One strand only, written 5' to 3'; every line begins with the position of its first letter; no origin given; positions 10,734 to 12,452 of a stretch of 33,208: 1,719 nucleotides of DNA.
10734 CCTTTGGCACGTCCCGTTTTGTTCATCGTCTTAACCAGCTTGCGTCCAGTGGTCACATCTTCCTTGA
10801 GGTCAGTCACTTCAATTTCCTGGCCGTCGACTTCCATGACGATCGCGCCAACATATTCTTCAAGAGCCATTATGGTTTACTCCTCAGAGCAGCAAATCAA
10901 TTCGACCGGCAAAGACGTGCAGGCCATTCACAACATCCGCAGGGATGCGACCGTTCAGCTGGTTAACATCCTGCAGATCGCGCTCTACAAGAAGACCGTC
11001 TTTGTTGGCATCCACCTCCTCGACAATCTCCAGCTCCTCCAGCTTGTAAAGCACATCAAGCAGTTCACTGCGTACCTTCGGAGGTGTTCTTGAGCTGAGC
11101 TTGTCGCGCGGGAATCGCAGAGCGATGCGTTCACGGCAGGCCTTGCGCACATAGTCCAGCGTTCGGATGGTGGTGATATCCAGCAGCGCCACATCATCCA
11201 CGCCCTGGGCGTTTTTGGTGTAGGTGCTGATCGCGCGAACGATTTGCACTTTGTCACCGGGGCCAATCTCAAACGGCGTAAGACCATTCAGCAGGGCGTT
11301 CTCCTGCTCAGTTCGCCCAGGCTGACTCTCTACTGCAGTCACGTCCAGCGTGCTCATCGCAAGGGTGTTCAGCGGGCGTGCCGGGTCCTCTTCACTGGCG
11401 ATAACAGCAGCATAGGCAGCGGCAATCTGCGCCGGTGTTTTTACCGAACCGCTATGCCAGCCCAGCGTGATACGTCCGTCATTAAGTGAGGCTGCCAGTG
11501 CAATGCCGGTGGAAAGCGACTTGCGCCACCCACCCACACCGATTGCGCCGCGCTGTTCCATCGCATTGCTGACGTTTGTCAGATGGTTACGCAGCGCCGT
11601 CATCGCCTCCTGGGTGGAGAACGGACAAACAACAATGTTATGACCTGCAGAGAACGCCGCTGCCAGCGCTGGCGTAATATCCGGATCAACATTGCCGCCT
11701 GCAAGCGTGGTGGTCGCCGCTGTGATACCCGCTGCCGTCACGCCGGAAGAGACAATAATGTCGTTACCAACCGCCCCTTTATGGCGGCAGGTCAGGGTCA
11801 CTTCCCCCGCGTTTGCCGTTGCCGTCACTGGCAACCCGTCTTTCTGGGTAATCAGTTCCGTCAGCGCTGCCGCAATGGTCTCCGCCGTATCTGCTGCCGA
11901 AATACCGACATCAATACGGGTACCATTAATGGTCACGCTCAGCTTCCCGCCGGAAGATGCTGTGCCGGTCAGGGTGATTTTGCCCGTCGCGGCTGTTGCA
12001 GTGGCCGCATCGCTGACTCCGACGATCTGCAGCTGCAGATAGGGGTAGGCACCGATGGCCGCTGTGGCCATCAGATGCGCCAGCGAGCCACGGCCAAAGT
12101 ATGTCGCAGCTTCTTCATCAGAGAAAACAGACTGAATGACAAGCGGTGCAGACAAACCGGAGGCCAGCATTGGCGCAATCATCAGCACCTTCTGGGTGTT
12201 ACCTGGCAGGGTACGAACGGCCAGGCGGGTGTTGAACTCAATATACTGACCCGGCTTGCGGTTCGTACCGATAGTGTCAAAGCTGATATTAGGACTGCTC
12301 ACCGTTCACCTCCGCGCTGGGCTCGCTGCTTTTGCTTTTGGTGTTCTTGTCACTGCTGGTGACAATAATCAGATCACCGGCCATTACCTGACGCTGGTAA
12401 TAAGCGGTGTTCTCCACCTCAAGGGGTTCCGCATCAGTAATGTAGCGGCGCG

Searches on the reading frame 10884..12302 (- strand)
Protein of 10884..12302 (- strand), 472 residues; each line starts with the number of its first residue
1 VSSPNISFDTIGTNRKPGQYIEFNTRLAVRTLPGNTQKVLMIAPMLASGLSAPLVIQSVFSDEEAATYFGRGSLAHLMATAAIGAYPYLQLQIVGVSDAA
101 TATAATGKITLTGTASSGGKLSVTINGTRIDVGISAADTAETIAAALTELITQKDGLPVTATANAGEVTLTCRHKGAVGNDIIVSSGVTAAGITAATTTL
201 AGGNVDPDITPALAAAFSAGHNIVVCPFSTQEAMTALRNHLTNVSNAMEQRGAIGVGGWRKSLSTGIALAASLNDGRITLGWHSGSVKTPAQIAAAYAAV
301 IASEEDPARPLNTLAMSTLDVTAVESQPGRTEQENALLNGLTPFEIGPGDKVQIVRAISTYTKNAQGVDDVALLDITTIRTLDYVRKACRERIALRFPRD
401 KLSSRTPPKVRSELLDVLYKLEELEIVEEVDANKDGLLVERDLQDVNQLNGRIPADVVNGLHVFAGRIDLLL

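Call 7: search_protein_families(library=phrogs, proteins=[window:10884-12302:-], max_evalue=0.00001)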
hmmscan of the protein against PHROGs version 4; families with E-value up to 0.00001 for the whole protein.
window:10884-12302:- (472 aa): 4 families
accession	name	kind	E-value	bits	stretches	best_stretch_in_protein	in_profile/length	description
phrog_165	-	tail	1.7e-171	572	1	5-471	2-492/493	tail sheath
phrog_11048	-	tail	3.1e-24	86.4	1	334-470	8-155/157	tail sheath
phrog_5292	-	tail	2.5e-20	73.9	1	6-129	2-125/129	tail sheath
phrog_279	-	tail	1.7e-15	57.8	1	15-401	13-413/489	tail sheath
